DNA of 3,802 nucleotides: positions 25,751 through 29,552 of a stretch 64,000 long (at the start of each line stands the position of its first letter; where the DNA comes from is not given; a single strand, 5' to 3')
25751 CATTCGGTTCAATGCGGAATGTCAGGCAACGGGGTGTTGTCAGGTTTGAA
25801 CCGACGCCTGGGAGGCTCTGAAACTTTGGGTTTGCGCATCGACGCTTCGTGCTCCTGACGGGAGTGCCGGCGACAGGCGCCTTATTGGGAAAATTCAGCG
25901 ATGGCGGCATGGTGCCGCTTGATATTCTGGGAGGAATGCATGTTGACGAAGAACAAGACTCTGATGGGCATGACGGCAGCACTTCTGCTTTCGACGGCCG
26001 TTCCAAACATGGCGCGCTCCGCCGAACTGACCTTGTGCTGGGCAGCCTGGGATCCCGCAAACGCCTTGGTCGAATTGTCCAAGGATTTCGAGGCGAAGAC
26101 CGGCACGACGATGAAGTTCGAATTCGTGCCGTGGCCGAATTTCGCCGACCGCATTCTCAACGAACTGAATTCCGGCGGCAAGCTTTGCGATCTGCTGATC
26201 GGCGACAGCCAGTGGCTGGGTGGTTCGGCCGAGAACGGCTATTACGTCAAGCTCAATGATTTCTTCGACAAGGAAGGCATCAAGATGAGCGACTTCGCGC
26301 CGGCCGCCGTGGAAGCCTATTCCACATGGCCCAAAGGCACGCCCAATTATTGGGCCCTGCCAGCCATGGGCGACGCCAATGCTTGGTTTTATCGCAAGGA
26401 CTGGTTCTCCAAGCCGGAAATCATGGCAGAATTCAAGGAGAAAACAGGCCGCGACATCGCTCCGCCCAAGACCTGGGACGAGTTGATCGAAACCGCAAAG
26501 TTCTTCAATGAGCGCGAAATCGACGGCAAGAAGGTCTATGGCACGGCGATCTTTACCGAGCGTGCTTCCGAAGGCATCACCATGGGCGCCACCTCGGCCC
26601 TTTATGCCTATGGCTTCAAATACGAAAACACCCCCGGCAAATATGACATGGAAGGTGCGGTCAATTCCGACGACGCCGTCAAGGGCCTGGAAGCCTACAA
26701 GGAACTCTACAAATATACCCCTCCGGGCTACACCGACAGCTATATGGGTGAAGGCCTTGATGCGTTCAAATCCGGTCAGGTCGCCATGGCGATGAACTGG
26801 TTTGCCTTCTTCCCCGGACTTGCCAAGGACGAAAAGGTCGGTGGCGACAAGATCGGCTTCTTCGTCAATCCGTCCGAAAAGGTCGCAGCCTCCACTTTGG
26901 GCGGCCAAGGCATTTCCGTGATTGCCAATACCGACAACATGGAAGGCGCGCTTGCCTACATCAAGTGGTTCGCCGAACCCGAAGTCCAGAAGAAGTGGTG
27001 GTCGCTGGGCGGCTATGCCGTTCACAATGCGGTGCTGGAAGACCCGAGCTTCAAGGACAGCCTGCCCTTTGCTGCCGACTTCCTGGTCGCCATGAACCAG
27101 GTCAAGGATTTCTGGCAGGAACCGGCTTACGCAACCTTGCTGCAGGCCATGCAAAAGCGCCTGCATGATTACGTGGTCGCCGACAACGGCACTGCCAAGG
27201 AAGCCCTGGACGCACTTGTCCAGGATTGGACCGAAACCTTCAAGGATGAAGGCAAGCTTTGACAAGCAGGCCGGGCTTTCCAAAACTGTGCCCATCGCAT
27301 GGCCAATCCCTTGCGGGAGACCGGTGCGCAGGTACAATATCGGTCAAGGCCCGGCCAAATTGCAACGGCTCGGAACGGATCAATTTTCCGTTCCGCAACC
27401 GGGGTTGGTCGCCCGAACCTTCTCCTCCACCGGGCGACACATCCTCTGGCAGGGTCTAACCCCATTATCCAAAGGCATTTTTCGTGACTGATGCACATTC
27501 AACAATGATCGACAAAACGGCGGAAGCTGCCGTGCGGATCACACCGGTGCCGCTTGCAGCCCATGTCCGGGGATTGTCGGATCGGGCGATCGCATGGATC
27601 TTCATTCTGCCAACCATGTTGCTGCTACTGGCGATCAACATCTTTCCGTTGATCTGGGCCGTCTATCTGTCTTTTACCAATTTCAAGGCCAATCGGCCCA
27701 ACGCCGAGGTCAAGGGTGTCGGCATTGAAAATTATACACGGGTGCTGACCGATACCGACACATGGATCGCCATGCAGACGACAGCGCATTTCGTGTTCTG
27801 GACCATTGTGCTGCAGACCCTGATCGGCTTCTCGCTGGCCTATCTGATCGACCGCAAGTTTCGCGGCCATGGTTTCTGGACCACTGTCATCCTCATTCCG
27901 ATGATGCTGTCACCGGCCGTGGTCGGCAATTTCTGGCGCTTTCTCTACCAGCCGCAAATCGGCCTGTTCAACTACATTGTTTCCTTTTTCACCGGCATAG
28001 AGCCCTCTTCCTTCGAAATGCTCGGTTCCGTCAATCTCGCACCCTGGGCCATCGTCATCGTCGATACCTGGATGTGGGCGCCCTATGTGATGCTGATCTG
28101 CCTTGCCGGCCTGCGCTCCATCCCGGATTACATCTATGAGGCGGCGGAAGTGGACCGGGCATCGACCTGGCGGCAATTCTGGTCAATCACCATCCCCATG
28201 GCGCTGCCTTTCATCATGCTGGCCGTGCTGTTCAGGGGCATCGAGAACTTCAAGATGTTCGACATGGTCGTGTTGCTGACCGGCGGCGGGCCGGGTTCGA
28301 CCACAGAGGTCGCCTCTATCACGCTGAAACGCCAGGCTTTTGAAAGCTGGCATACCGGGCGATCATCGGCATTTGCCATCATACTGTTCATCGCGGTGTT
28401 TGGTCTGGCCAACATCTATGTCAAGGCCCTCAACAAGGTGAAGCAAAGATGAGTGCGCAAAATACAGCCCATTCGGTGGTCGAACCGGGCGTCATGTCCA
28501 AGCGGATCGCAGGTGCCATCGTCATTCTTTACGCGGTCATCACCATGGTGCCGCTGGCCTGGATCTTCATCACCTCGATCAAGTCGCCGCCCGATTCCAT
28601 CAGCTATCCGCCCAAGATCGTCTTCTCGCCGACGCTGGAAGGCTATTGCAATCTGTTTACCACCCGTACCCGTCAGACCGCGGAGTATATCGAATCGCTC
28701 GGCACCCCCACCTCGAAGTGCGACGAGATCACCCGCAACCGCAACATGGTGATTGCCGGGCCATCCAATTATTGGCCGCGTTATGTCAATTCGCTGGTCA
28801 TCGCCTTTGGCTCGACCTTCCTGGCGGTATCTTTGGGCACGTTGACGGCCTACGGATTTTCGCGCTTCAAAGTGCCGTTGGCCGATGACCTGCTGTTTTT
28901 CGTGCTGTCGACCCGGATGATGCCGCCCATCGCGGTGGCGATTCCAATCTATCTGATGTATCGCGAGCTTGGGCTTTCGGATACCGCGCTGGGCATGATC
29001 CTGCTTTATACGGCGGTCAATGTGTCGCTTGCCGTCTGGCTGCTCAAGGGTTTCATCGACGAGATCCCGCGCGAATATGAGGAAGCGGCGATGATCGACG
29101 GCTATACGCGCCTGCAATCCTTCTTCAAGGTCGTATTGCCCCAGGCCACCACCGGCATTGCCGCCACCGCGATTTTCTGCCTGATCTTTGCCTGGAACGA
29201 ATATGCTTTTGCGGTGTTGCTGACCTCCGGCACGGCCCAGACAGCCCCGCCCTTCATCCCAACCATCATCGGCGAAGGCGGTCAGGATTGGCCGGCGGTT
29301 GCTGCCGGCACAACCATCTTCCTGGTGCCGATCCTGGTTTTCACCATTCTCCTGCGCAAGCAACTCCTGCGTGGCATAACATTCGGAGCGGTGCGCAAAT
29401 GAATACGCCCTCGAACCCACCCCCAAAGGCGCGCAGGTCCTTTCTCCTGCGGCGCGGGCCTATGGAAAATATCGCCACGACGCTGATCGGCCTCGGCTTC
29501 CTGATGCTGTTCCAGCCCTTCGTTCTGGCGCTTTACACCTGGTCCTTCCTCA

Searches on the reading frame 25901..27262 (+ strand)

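Call 19: search_protein_families(library=pfam, proteins=[window:25901-27262:+])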
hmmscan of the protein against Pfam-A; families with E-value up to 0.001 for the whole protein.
window:25901-27262:+ (453 aa): 3 families
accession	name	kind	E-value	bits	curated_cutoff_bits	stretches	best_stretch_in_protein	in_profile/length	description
PF01547.30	SBP_bac_1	-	5.6e-29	102.5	26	1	53-364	5-307/307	Bacterial extracellular solute-binding protein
PF13416.11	SBP_bac_8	-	7.1e-27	95.3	27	1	59-375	2-261/279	Bacterial extracellular solute-binding protein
PF13531.11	SBP_bac_11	-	0.00011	22.5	25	0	48-117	5-70/227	Bacterial extracellular solute-binding protein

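Call 56: search_protein_families(library=ncbifam, proteins=[window:25901-27262:+], max_evalue=1e-10)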
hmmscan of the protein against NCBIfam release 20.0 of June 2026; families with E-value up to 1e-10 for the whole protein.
window:25901-27262:+ (453 aa): 0 families

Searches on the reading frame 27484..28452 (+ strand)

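Call 19: search_protein_families(library=pfam, proteins=[window:27484-28452:+])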
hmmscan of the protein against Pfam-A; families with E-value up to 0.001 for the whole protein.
window:27484-28452:+ (322 aa): 1 family
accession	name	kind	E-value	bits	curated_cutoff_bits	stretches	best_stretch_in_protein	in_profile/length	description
PF00528.27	BPD_transp_1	-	5.8e-19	69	26.4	1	112-308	2-169/184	Binding-protein-dependent transport system inner membrane component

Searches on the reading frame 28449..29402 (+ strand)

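Call 19: search_protein_families(library=pfam, proteins=[window:28449-29402:+])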
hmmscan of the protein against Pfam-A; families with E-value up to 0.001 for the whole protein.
window:28449-29402:+ (317 aa): 1 family
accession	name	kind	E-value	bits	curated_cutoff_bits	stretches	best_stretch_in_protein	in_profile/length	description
PF00528.27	BPD_transp_1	-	7.2e-19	68.7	26.4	1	127-303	2-176/184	Binding-protein-dependent transport system inner membrane component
